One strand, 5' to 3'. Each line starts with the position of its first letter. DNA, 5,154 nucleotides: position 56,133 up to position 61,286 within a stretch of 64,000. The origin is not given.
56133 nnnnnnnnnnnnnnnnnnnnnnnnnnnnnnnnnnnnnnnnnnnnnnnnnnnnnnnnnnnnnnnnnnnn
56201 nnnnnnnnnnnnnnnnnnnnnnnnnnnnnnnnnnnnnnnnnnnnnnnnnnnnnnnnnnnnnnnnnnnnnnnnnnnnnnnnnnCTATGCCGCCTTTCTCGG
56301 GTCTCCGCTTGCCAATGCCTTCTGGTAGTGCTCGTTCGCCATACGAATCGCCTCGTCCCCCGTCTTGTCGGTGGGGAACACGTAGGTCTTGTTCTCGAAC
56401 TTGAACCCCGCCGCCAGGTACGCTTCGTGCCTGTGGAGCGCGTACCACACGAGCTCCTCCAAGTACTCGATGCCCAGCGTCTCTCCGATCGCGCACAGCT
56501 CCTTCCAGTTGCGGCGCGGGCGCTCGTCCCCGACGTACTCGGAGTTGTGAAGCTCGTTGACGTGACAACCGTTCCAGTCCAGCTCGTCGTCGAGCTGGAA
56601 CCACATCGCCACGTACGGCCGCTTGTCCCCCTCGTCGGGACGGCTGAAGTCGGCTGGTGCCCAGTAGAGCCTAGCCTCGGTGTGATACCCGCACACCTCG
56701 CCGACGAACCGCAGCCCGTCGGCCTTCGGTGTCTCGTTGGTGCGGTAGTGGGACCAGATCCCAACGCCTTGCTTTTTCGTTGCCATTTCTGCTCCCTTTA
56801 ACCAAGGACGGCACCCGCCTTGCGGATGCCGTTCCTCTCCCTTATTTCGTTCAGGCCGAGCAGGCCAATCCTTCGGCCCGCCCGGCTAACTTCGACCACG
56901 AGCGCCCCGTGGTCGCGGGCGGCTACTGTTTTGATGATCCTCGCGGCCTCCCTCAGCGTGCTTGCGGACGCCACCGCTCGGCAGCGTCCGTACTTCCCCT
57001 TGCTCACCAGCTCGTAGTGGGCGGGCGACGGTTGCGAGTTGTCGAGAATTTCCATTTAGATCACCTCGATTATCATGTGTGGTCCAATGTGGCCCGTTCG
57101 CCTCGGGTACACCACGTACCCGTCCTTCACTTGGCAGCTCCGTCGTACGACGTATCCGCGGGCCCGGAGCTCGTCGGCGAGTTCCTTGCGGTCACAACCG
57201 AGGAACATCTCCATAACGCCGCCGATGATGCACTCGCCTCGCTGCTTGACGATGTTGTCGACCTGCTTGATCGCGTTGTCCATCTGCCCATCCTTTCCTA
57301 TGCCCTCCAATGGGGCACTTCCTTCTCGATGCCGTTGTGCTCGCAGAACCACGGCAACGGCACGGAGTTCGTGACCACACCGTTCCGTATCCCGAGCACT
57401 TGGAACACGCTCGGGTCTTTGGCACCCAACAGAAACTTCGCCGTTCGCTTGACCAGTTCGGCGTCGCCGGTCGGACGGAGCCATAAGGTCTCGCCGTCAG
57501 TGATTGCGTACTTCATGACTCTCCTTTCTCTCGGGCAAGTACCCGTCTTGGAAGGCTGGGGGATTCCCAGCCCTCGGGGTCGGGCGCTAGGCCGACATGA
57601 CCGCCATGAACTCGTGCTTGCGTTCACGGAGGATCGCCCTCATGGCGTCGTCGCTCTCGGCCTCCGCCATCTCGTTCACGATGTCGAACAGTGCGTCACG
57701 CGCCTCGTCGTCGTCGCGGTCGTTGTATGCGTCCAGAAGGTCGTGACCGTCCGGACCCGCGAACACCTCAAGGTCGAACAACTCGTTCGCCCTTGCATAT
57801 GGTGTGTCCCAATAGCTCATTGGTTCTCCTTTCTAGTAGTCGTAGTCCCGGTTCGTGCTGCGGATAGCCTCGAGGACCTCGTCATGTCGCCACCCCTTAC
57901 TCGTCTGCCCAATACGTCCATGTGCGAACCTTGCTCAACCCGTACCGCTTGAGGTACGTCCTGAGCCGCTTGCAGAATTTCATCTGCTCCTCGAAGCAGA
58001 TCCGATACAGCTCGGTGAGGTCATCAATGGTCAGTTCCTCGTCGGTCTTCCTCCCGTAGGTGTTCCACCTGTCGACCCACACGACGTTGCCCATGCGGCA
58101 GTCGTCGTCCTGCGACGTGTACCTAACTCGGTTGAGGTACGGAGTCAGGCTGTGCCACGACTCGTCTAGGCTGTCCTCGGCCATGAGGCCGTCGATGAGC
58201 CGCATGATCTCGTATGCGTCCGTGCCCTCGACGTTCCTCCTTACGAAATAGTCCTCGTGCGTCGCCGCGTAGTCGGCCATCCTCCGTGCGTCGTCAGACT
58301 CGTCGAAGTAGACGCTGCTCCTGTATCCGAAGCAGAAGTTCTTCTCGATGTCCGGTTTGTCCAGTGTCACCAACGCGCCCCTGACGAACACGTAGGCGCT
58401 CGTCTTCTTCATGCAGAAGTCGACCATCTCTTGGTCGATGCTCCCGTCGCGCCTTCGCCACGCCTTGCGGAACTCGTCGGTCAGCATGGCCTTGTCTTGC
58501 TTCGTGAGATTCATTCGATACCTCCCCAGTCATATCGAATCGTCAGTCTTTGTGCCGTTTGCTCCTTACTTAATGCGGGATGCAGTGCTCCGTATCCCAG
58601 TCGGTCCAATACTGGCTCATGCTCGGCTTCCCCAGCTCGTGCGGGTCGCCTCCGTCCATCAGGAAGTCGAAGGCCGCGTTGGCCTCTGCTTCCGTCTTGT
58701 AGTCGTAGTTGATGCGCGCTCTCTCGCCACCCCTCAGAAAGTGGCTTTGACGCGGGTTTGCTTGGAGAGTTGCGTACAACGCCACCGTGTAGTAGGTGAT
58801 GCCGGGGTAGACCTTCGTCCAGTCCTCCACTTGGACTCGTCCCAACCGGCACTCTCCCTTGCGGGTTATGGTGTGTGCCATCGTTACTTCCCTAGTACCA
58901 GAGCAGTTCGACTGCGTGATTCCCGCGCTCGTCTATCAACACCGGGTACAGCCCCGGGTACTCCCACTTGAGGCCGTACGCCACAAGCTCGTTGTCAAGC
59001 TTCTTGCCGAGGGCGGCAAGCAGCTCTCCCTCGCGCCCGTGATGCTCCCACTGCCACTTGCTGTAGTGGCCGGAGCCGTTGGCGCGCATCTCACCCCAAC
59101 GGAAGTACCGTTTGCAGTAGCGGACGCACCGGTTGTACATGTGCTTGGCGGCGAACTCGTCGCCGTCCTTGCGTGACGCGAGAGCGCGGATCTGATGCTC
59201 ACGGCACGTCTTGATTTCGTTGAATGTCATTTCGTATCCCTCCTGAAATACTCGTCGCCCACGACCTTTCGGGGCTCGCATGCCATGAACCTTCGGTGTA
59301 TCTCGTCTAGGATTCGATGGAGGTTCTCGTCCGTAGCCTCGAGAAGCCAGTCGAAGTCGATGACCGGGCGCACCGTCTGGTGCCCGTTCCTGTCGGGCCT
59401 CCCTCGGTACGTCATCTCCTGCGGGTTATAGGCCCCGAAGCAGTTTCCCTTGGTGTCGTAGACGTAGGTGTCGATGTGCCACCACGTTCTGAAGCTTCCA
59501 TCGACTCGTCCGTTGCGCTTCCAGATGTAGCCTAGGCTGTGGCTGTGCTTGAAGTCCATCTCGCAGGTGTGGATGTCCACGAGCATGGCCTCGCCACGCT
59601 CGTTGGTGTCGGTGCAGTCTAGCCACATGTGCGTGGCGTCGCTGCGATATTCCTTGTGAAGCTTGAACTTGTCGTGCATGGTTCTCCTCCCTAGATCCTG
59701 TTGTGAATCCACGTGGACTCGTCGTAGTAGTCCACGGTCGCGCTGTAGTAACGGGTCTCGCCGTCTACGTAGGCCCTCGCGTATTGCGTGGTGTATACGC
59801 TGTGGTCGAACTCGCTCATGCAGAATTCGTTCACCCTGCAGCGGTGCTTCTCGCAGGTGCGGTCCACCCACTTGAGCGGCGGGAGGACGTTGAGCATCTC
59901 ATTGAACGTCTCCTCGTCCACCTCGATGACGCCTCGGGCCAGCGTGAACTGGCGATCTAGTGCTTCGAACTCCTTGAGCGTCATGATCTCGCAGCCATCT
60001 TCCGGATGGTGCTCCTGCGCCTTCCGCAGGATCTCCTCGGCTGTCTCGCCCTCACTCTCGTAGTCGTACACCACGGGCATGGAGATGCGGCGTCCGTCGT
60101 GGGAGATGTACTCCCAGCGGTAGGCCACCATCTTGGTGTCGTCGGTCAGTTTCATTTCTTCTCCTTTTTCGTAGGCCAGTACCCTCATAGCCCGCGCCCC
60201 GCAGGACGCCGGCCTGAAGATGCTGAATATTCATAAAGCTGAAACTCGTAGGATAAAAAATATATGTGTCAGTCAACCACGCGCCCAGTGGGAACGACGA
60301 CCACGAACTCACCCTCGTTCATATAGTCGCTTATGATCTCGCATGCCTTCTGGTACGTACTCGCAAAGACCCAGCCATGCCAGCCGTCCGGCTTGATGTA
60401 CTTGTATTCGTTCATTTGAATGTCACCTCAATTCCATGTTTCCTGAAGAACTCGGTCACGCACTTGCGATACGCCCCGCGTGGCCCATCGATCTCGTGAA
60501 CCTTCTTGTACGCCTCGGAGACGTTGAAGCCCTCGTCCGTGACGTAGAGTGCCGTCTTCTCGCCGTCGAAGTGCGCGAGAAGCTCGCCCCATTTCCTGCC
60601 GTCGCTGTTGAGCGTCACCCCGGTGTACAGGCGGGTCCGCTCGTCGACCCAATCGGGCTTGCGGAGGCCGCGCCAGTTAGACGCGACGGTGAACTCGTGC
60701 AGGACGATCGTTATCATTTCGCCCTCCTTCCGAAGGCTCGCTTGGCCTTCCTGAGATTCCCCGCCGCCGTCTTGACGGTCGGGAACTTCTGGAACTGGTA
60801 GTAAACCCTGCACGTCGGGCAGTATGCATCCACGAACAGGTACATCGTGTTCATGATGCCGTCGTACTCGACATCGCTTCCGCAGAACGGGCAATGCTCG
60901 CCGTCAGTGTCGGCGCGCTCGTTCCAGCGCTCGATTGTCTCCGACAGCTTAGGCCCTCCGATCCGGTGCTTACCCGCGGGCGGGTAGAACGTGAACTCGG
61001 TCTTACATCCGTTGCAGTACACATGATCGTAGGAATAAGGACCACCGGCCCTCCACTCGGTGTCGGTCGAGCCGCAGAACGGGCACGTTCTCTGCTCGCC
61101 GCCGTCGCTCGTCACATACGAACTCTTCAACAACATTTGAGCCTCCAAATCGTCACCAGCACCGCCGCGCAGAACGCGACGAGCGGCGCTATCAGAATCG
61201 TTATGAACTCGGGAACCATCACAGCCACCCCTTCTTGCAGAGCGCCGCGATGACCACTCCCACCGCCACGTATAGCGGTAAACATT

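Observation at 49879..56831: Recurrent palindromic GC hairpin positioned just upstream of the RBS of leftward genes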

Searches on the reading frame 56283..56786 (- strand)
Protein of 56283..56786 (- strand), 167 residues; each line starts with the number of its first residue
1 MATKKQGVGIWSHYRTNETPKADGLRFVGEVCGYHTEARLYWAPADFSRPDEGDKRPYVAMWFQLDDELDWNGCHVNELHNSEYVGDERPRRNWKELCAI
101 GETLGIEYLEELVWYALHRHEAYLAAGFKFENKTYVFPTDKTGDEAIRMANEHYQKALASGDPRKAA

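Call 10: search_protein_families(library=pfam, proteins=[window:56283-56786:-], max_evalue=0.01)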
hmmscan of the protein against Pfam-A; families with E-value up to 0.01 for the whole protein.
window:56283-56786:- (167 aa): 0 families

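Call 23: search_protein_families(library=phrogs, proteins=[window:56283-56786:-], max_evalue=0.001)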
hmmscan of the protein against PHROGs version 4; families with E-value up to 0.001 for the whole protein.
window:56283-56786:- (167 aa): 0 families

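Call 71: find_homologous_proteins(query=window:56283-56786:-)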
Query window:56283-56786:- (167 aa): 16 proteins with E <= 0.001 among 41 candidates.
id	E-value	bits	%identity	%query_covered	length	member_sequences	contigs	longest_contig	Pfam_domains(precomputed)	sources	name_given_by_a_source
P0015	1.0e-110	385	96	100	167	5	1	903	-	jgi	jgi:hypothetical protein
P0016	3.1e-95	335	85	100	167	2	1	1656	-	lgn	-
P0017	4.6e-90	318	83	100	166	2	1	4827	-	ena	-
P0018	1.1e-41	161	58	83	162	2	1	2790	-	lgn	-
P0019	1.8e-40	157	50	86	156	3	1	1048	-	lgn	-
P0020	4.8e-39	152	49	93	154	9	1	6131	-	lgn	-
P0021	6.3e-39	152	56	85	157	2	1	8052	-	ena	-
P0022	1.4e-38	150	47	87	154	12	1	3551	-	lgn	-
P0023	2.7e-38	150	58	83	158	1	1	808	-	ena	-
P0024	1.5e-36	144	54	81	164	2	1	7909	-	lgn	-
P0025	6.9e-36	142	46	87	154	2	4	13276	-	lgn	-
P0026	1.4e-35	141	46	93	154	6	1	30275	-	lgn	-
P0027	1.6e-34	137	52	85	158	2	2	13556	-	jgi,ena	-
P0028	2.2e-32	130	49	83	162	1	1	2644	-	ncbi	-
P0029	3.2e-28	117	46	84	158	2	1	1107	-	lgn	-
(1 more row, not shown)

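Call 72: find_encoding_contigs(protein=P0017, flank=10000, max_places=2)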
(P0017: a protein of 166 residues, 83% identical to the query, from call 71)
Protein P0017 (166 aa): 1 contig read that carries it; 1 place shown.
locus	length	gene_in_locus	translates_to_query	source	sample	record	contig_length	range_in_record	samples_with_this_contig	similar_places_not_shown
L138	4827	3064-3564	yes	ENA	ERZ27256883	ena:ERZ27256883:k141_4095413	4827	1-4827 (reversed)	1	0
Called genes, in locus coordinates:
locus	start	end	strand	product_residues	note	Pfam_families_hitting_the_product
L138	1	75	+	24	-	?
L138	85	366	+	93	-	-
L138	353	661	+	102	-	-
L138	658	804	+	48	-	-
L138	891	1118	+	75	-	-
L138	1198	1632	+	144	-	-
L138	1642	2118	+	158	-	-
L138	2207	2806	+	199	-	-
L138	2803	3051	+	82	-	-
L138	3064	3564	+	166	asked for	-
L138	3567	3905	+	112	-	-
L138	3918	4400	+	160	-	-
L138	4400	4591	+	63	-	-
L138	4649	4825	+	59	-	?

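Call 73: find_encoding_contigs(protein=P0026, flank=10000, max_places=2)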
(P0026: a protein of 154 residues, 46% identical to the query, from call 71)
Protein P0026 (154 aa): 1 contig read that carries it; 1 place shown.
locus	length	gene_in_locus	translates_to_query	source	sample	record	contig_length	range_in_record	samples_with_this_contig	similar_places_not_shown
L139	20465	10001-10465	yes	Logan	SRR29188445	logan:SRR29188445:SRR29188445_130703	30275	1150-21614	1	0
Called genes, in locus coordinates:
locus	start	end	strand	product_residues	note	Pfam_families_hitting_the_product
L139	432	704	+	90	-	-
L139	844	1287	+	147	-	-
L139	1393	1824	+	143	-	-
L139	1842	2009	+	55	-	-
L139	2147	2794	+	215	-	-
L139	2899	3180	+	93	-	-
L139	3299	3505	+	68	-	-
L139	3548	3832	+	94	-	-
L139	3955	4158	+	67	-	-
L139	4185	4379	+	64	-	-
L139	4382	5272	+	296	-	-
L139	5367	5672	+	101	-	-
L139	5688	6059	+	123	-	-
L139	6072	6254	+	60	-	-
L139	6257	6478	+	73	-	-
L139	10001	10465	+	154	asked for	-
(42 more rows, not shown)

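Call 74: find_encoding_contigs(protein=P0027, flank=10000, max_places=2)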
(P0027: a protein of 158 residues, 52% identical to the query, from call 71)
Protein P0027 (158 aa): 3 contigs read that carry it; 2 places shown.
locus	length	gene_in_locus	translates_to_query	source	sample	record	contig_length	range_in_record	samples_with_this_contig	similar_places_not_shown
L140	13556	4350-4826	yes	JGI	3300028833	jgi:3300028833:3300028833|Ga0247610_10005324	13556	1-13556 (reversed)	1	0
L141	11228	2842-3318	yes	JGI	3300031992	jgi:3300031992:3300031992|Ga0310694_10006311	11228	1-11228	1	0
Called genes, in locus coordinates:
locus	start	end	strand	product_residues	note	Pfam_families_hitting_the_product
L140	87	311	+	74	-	-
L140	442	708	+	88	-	-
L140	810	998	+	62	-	-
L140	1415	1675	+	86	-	-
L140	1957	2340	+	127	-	-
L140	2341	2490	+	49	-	-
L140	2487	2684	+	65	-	-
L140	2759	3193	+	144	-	-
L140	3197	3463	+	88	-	-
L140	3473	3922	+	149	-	-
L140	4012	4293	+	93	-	-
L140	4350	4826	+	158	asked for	-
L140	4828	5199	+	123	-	-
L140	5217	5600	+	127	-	-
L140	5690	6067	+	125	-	-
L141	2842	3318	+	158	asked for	-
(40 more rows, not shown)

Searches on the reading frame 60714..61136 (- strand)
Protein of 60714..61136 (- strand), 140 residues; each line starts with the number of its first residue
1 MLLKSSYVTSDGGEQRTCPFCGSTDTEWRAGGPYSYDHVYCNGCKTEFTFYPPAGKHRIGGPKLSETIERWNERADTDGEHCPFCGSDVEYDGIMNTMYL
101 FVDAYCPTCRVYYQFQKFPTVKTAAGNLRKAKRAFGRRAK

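Call 23: search_protein_families(library=phrogs, proteins=[window:60714-61136:-], max_evalue=0.001)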
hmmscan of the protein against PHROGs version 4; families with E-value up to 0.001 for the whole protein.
window:60714-61136:- (140 aa): 2 families
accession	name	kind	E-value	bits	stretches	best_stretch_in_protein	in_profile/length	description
phrog_599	-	moron, auxiliary metabolic gene and host takeover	1.8e-10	42.4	1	17-77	76-129/262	Lar-like restriction alleviation protein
phrog_14328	-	unknown function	0.00031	21.9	0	71-98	91-120/141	-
